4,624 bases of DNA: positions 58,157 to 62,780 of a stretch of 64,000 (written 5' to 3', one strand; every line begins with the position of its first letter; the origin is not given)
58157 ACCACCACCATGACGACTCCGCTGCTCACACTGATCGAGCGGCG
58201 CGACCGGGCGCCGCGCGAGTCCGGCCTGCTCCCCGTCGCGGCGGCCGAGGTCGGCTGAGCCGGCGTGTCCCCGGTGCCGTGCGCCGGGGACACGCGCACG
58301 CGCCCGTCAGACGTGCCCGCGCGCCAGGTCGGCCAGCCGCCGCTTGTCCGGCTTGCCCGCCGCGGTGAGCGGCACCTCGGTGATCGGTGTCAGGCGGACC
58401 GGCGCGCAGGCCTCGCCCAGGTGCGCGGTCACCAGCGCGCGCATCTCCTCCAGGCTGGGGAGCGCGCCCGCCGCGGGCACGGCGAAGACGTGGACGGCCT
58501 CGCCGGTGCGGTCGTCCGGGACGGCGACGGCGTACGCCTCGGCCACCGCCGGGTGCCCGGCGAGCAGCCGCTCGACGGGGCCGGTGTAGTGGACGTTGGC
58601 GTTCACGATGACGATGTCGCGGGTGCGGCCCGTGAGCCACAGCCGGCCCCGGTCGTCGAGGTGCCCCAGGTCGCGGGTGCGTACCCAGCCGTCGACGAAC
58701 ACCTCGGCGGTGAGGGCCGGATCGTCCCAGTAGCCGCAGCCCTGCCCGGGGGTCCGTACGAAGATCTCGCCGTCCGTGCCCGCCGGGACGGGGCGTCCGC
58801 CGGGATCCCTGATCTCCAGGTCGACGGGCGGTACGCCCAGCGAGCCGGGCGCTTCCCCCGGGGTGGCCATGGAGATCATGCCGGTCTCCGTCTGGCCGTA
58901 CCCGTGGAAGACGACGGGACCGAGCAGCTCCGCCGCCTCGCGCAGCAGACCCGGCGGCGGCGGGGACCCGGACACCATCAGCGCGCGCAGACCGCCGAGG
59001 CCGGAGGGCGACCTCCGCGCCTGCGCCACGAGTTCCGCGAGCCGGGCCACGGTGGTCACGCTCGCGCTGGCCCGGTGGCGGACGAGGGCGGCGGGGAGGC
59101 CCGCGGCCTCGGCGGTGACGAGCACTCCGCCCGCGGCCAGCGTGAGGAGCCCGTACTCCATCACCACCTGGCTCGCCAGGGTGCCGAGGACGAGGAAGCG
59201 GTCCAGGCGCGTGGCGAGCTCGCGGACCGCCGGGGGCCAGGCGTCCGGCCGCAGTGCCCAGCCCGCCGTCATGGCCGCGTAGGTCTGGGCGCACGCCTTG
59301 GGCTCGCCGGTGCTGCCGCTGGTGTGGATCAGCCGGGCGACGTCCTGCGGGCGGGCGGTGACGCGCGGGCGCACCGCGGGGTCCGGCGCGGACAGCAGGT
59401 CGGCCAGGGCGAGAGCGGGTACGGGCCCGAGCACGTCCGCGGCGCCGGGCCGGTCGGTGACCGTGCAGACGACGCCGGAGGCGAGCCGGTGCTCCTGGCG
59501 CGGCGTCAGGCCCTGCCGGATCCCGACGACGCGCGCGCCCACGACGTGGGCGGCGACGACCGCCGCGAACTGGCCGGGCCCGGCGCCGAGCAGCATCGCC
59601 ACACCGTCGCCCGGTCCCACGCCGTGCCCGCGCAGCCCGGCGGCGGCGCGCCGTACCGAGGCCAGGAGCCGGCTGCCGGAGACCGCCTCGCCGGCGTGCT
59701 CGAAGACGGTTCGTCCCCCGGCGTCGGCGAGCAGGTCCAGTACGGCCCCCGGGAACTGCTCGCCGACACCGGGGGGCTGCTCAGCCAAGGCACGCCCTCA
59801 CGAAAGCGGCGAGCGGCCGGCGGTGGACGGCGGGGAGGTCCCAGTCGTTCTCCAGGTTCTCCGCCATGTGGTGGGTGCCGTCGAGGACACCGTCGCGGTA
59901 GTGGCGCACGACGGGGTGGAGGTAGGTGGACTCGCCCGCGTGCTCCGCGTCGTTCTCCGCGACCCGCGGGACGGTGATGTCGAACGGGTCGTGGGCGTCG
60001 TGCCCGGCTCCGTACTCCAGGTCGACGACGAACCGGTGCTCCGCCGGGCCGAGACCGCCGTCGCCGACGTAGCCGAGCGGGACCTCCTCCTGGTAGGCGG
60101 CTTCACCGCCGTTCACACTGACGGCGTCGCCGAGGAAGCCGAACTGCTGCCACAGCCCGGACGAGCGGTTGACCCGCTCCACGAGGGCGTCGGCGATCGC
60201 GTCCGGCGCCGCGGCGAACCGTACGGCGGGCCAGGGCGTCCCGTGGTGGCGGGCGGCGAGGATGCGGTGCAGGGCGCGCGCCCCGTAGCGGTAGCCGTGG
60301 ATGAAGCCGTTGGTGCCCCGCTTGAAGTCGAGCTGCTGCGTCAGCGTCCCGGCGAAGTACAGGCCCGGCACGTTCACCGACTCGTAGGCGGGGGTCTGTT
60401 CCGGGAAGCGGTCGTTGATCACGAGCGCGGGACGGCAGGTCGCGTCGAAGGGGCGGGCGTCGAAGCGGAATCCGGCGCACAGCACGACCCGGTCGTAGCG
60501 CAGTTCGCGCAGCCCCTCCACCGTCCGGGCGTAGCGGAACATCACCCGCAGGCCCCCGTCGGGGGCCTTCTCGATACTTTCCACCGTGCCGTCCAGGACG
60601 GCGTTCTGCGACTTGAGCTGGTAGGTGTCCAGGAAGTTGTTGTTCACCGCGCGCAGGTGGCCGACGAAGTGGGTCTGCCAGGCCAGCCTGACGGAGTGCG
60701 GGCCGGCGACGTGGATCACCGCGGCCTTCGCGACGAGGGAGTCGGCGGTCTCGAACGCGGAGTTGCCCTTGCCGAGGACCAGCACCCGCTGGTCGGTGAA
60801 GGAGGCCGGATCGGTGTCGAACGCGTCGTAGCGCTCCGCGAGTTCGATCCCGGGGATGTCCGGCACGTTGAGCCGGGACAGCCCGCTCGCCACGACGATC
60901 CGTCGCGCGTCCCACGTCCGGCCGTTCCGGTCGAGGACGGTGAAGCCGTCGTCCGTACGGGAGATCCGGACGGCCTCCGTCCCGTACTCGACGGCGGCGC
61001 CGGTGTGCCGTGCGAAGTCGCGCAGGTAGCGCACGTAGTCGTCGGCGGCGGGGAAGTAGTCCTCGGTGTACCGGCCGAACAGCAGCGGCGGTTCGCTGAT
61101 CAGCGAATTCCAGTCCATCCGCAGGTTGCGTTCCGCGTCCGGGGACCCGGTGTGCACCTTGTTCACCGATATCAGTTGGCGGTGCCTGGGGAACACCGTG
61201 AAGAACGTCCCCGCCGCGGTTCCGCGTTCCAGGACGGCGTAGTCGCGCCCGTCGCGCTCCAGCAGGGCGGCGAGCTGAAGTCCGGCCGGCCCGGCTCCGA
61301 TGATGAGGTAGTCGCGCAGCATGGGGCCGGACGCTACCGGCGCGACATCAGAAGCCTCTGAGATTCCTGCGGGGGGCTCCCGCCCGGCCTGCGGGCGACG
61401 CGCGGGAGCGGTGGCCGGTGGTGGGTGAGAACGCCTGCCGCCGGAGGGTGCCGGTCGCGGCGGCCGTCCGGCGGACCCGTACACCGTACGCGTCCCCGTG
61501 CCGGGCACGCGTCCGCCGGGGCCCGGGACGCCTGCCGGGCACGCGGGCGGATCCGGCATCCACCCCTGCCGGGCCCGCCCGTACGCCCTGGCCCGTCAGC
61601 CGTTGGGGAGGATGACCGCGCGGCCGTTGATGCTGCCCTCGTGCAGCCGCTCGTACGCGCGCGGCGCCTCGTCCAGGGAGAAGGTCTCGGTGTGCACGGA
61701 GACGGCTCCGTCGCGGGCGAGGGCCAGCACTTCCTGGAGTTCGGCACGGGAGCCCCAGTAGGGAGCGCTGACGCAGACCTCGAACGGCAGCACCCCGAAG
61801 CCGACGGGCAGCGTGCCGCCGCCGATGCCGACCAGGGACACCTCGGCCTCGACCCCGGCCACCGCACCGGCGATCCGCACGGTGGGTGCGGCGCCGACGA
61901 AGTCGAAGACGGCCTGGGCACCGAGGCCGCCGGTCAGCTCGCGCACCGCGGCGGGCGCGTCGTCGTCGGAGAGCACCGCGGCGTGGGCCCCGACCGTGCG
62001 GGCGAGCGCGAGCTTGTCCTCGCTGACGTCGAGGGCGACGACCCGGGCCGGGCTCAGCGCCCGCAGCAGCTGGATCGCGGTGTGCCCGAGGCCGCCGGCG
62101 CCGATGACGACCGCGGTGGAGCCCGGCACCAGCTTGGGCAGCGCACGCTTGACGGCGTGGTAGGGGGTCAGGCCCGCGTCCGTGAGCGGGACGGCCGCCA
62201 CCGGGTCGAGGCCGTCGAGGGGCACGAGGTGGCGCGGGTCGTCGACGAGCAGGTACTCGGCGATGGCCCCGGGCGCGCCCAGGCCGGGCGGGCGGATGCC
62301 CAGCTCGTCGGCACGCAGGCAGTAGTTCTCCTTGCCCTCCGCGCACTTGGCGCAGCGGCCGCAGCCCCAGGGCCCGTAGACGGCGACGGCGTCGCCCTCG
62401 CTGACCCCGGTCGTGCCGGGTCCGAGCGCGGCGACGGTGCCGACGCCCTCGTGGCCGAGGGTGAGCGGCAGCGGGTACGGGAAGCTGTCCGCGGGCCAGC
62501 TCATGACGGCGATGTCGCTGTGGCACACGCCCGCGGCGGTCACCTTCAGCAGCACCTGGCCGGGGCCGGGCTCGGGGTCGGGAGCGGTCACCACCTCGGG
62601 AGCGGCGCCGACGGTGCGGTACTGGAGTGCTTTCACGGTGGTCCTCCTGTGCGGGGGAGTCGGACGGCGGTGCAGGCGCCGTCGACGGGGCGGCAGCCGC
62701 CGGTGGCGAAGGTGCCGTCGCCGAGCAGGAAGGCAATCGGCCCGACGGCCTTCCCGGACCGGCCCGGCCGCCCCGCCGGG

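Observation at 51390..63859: Candidate uncharacterised aromatic-amino-acid-derived pathway cluster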

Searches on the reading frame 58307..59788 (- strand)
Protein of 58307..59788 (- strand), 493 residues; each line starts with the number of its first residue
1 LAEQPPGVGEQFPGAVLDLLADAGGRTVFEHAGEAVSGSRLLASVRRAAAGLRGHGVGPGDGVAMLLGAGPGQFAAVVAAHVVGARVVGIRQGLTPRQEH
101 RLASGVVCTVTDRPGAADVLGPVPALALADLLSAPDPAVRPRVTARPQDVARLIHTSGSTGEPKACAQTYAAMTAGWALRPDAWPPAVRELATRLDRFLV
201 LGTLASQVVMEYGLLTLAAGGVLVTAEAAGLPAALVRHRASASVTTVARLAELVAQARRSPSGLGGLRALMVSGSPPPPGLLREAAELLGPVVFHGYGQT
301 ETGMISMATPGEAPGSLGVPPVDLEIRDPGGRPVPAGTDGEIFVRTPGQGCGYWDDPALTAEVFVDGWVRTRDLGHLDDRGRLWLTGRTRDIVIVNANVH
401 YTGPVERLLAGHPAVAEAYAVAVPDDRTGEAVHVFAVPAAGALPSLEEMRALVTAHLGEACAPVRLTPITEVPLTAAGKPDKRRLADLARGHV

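Call 7: search_protein_families(library=pfam, proteins=[window:58307-59788:-], max_evalue=0.01)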
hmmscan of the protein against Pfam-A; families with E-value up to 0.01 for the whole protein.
window:58307-59788:- (493 aa): 2 families
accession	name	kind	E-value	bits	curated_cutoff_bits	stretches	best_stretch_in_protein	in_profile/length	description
PF00501.34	AMP-binding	-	1.1e-42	146.7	29.9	1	25-354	10-384/384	AMP-binding enzyme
PF13193.12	AMP-binding_C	-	2.7e-13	51.1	24.5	1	405-479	2-76/76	AMP-binding enzyme C-terminal domain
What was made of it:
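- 58307..59788 (-): ANL-superfamily adenylate-forming ligase that resembles amide-bond synthetases. Its start overlaps the FMO2 stop. AMP-binding plus AMP-binding_C (call 7).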

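Call 8: search_protein_families(library=ncbifam, proteins=[window:58307-59788:-], max_evalue=0.001)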
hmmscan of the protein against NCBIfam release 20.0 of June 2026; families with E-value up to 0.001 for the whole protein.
window:58307-59788:- (493 aa): 102 families (the best 25 are shown)
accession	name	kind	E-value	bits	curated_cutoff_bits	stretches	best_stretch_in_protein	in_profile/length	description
NF004837.0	PRK06187.1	subfamily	2.9e-55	187.5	476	1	136-485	158-518/531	long-chain-fatty-acid--CoA ligase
NF004797.0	PRK06145.1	equivalog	1.1e-43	149.4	850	1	26-487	18-493/499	acyl-CoA synthetase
NF009071.0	PRK12406.1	subfamily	3.3e-41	141.3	701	1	146-487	151-500/510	acyl-CoA synthetase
NF004114.0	PRK05605.1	equivalog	5.6e-41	140.5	766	2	143-485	216-565/575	long-chain-fatty-acid--CoA ligase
NF005801.1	PRK07656.1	equivalog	1.1e-39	136.5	657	1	138-485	153-499/500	FadD3 family acyl-CoA ligase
NF002966.0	PRK03640.1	equivalog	8.2e-38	130.2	556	2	248-488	238-479/483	o-succinylbenzoate--CoA ligase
NF052580.1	Str24CoAsynCasG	equivalog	1.9e-37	128.9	750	1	42-481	72-542/548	steroid-24-oyl-CoA synthetase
NF005714.0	PRK07529.1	subfamily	2.8e-37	128.4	632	1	139-487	209-574/640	acyl-CoA synthetase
TIGR03208.1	cyc_hxne_CoA_lg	equivalog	3.5e-37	128.3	792.3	1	129-485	175-536/538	cyclohexanecarboxylate-CoA ligase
NF004822.0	PRK06178.1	equivalog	3.8e-36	124.8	782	1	128-489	191-567/571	acyl-CoA synthetase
NF004838.1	PRK06188.1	equivalog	2.1e-35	122.1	875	1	143-485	167-519/524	fatty-acid--CoA ligase FadD8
NF004511.1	PRK05852.1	equivalog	2.3e-35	122.2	650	1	33-487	24-502/505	FadD7 family fatty acid--CoA ligase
TIGR01733.1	AA-adenyl-dom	subfamily_domain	2.7e-35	121.9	317.4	1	41-418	5-407/409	amino acid adenylation domain-containing protein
TIGR03205.1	pimA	equivalog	9e-35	120.1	705.6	1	133-483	179-538/541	dicarboxylate--CoA ligase PimA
NF006572.0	PRK09088.1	equivalog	2.4e-34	118.9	696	1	41-488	34-486/491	acyl-CoA synthetase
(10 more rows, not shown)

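Call 19: search_solved_structures(query=window:58307-59788:-, max_evalue=1e-30)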
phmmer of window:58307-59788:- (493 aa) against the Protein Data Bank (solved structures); distinct sequences matched with E-value up to 1e-30: 10.
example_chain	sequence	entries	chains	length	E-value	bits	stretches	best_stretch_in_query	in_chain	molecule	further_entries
6sq8_A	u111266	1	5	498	2.1e-54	188.4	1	22-484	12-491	Fatty acid CoA ligase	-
6h1b_A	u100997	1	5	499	1.9e-53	185.3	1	22-484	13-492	Fatty acid CoA ligase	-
8pyy_A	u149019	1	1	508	3.9e-45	157.8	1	18-486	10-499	Fatty-acyl-CoA synthase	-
8pyx_A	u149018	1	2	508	2.9e-44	154.9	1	18-486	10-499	Fatty-acyl-CoA synthase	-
8ppp_A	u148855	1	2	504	3e-44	154.9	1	18-485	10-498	Fatty-acyl-CoA synthase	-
8weu_A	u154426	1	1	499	5.2e-39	137.6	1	27-481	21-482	Fatty-acyl-CoA synthase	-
8wev_A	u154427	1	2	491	8.8e-39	136.9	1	27-480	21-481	Feruloyl-CoA Synthetase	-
8ivi_A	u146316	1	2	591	1.2e-32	116.7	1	120-485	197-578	Medium/long-chain-fatty-acid--CoA ligase FadD8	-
5buq_A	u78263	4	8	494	1.2e-31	113.4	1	32-492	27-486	2-succinylbenzoate--CoA ligase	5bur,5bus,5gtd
5x8f_A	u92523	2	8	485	2e-31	112.6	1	32-491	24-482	2-succinylbenzoate--CoA ligase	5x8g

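Call 62: search_solved_structures(query=window:58307-59788:-, max_evalue=1e-50, show_alignments=1)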
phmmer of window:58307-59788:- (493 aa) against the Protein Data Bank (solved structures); distinct sequences matched with E-value up to 1e-50: 2.
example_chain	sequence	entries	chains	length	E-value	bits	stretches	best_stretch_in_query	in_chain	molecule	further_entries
6sq8_A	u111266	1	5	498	2.1e-54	188.4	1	22-484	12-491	Fatty acid CoA ligase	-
6h1b_A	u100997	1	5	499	1.9e-53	185.3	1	22-484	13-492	Fatty acid CoA ligase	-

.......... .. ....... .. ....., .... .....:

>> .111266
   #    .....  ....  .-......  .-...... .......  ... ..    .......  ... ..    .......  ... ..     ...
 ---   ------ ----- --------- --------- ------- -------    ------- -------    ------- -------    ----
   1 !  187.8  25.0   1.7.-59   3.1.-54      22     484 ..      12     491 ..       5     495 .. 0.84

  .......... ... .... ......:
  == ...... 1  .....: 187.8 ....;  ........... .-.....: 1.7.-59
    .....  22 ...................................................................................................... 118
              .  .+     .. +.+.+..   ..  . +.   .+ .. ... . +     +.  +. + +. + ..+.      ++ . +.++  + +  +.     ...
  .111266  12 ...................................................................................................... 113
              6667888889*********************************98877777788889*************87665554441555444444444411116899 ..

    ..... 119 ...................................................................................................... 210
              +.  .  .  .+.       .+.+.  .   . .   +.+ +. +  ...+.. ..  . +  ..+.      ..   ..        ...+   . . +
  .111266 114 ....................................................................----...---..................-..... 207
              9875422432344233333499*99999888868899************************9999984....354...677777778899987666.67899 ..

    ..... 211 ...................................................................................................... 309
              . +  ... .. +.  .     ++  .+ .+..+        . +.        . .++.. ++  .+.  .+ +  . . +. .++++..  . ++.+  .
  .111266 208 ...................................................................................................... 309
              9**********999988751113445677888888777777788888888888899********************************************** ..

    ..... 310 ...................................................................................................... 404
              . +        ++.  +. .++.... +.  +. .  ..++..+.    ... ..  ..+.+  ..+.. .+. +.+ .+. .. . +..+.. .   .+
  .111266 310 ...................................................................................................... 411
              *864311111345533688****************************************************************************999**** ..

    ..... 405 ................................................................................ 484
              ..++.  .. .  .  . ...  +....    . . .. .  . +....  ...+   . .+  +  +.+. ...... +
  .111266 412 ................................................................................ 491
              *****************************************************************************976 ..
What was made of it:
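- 58307..59788 (-): The next chains (~137-158 bits) are deposited as fatty-acyl-CoA synthases, one of them named feruloyl-CoA synthetase at 137 bits (calls 19, 62).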

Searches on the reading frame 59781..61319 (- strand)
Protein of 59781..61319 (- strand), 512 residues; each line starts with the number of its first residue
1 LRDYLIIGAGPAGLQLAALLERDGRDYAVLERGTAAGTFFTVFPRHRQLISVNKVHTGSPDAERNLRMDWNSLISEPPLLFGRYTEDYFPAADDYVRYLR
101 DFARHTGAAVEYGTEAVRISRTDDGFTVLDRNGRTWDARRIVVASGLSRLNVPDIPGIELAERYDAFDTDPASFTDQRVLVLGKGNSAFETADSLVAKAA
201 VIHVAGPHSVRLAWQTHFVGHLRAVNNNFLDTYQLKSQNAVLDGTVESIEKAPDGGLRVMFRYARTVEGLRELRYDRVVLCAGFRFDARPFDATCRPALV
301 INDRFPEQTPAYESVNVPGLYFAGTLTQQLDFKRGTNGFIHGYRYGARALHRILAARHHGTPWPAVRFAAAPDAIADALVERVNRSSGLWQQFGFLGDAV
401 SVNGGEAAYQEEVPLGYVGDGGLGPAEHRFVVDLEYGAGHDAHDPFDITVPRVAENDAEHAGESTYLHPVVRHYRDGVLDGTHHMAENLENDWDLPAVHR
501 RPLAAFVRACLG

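Call 7: search_protein_families(library=pfam, proteins=[window:59781-61319:-], max_evalue=0.01)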
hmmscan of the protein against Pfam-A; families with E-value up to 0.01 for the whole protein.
window:59781-61319:- (512 aa): 13 families
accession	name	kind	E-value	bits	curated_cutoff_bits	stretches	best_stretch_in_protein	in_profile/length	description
PF13738.12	Pyr_redox_3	-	3.5e-42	145.2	30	1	5-324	1-305/305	Pyridine nucleotide-disulphide oxidoreductase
PF07992.20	Pyr_redox_2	-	2.9e-14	53.6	26.1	1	3-327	2-277/291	Pyridine nucleotide-disulphide oxidoreductase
PF01266.30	DAO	-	1.2e-10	41.9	27.9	2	92-172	148-234/353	FAD dependent oxidoreductase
PF13454.12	NAD_binding_9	-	3.1e-09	37.4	21.8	1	6-146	2-153/155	FAD-NAD(P)-binding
PF13434.12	Lys_Orn_oxgnase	-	5.3e-07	29.5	21.3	1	85-199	87-211/339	L-lysine 6-monooxygenase/L-ornithine 5-monooxygenase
PF03486.20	HI0933_like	-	2.3e-06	27.7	50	0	3-38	2-37/244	HI0933-like protein Rossmann domain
PF01494.25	FAD_binding_3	-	1.9e-05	24.5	22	1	5-33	5-33/349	FAD binding domain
PF13450.12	NAD_binding_8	-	2.4e-05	25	21.9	1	6-37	1-32/68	NAD(P)-binding Rossmann-like domain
PF00070.33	Pyr_redox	-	0.00081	20.3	22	0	5-33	3-31/82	Pyridine nucleotide-disulphide oxidoreductase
PF01593.30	Amino_oxidase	-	0.0021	17.9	19.8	0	97-151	208-260/443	Flavin containing amine oxidoreductase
PF05834.18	Lycopene_cycl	-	0.0033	17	23.4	0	3-25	1-23/380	Lycopene cyclase protein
PF00890.30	FAD_binding_2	-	0.0084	15.8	20.4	0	3-37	1-35/414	FAD binding domain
PF13241.12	NAD_binding_7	-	0.0096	16.9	22.1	0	174-224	5-50/104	Putative NAD(P)-binding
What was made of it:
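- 59781..61319 (-): FMO2: paralogue of FMO1 (60% identity) and orthologue of the flavoprotein in the stand-alone lyase-flavoprotein-ligase module. Pyr_redox_3 at 145 bits (call 7).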

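Call 8: search_protein_families(library=ncbifam, proteins=[window:59781-61319:-], max_evalue=0.001)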
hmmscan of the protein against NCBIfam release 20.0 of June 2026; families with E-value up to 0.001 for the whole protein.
window:59781-61319:- (512 aa): 19 families
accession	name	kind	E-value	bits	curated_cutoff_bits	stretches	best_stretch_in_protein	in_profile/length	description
TIGR04018.1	Bthiol_YpdA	hypoth_equivalog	9.5e-19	67.4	339.9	2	88-333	65-295/316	YpdA family putative bacillithiol disulfide reductase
NF040505.1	ArsO_flavin_mono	equivalog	7.3e-16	58.5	425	1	3-204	2-188/346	ArsO family NAD(P)H-dependent flavin-containing monooxygenase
TIGR04046.1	MSMEG_0569_nitr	hypoth_equivalog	2.7e-09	36.5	498.35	1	89-211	70-196/400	MSMEG_0569 family flavin-dependent oxidoreductase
TIGR01292.1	TRX_reduct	equivalog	4.8e-08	32.2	343.45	0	96-203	60-168/300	thioredoxin-disulfide reductase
TIGR02032.1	GG-red-SF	subfamily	7.6e-06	25.8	158.8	0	3-35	2-34/297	geranylgeranyl reductase family protein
TIGR00275.1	TIGR00275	subfamily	1.4e-05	24.1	183.8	0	5-37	2-34/401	aminoacetone oxidase family FAD-binding enzyme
NF004776.0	PRK06116.1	equivalog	2e-05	23.8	480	1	130-266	124-251/450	glutathione-disulfide reductase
NF049967.1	QhpG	equivalog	4.6e-05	22.5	240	1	5-146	2-139/423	flavin-dependent monooxygenase QhpG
NF006091.0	PRK08243.1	subfamily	9.1e-05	21.4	351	1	6-35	7-36/393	4-hydroxybenzoate 3-monooxygenase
TIGR03197.1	MnmC_Cterm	equivalog_domain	0.00011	21.4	174.2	0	103-148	158-202/400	FAD-dependent 5-carboxymethylaminomethyl-2-thiouridine(34) oxidoreductase MnmC1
NF005560.0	PRK07233.1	equivalog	0.00033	19.6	252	0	5-43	4-42/435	hypothetical protein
NF004832.0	PRK06184.1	subfamily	0.00044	19.1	476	0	3-34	8-39/506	hypothetical protein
NF041087.1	bile_acid_BaiCD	equivalog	0.00045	18.4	825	0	5-41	384-420/642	bile acid Fe-S flavoenzyme BaiCD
TIGR03315.1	Se_ygfK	equivalog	0.00052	17.5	835.3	0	6-47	542-584/1012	putative selenate reductase subunit YgfK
TIGR03467.1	HpnE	equivalog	0.00064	19.1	283.05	0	5-37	2-34/430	hydroxysqualene dehydroxylase HpnE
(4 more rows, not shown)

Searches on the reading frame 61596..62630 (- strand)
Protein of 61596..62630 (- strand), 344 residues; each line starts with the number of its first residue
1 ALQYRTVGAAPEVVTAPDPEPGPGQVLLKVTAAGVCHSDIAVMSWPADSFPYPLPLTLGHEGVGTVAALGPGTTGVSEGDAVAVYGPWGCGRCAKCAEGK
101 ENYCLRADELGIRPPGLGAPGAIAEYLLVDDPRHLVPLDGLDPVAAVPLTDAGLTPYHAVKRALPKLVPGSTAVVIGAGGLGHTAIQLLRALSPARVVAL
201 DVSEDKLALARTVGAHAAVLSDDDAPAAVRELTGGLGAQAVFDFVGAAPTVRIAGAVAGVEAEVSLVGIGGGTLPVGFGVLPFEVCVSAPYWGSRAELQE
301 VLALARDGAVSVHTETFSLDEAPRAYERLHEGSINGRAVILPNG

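Call 7: search_protein_families(library=pfam, proteins=[window:61596-62630:-], max_evalue=0.01)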
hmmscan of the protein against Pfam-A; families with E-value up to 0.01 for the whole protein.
window:61596-62630:- (344 aa): 4 families
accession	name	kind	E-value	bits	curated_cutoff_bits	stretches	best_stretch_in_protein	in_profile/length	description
PF08240.17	ADH_N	-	9.4e-27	93.7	23.5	1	22-138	1-102/104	Alcohol dehydrogenase GroES-like domain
PF00107.32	ADH_zinc_N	-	1.7e-19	70.5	31.8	1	180-305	1-127/129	Zinc-binding dehydrogenase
PF13602.12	ADH_zinc_N_2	-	6.1e-08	34.1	27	1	214-340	2-134/134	Zinc-binding dehydrogenase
PF02254.24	TrkA_N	-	0.0064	17.2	23.8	1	174-219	2-46/116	TrkA-N domain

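Call 8: search_protein_families(library=ncbifam, proteins=[window:61596-62630:-], max_evalue=0.001)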
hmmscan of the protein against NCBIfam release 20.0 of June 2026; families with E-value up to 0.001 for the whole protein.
window:61596-62630:- (344 aa): 23 families
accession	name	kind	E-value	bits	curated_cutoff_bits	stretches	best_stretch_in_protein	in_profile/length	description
NF006940.0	PRK09422.1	equivalog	1.6e-46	158.9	344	1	23-340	24-333/338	alcohol dehydrogenase AdhP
NF041097.1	keto_inos_dh_IolM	equivalog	6.9e-41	140.2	450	1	12-333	41-381/389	scyllo-inosose 3-dehydrogenase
NF003808.0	PRK05396.1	equivalog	2.4e-33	115.5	380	1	12-278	14-273/341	L-threonine 3-dehydrogenase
NF047908.1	AldhRedAhr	equivalog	7.6e-33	113.8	470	1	23-340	28-333/335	NADPH-dependent aldehyde reductase Ahr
TIGR03451.1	mycoS_dep_FDH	equivalog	2e-32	112.4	512.9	1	8-334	11-351/358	S-(hydroxymethyl)mycothiol dehydrogenase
TIGR00692.1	tdh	equivalog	1.6e-31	109.6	458.35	1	12-278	12-271/340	L-threonine 3-dehydrogenase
TIGR03989.1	Rxyl_3153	subfamily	3.8e-31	108.7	440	2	20-105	23-106/370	NDMA-dependent alcohol dehydrogenase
NF010344.0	PRK13771.1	subfamily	2.7e-28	98.9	349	1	10-341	12-332/334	putative alcohol dehydrogenase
NF007642.0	PRK10309.1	equivalog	1.9e-27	96.4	550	1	24-269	26-261/347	galactitol-1-phosphate 5-dehydrogenase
TIGR03201.1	dearomat_had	equivalog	2.5e-27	95.9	338.65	1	17-340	17-347/349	6-hydroxycyclohex-1-ene-1-carbonyl-CoA dehydrogenase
TIGR03366.1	HpnZ_proposed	hypoth_equivalog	2.5e-25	89.3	328.1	1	19-268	1-253/315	putative phosphonate catabolism associated alcohol dehydrogenase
TIGR02818.1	adh_III_F_hyde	equivalog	9e-25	87.5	543.95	1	21-334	24-361/368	S-(hydroxymethyl)glutathione dehydrogenase/class III alcohol dehydrogenase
TIGR02824.1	quinone_pig3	subfamily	7.3e-23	81.1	296.8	2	116-252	87-223/325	putative NAD(P)H quinone oxidoreductase, PIG3 family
NF007489.0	PRK10083.1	equivalog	1.9e-21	76.4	376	1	13-268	14-259/339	Zn-dependent oxidoreductase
NF007375.0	PRK09880.1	equivalog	4.5e-21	75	469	1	25-278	29-274/344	L-idonate 5-dehydrogenase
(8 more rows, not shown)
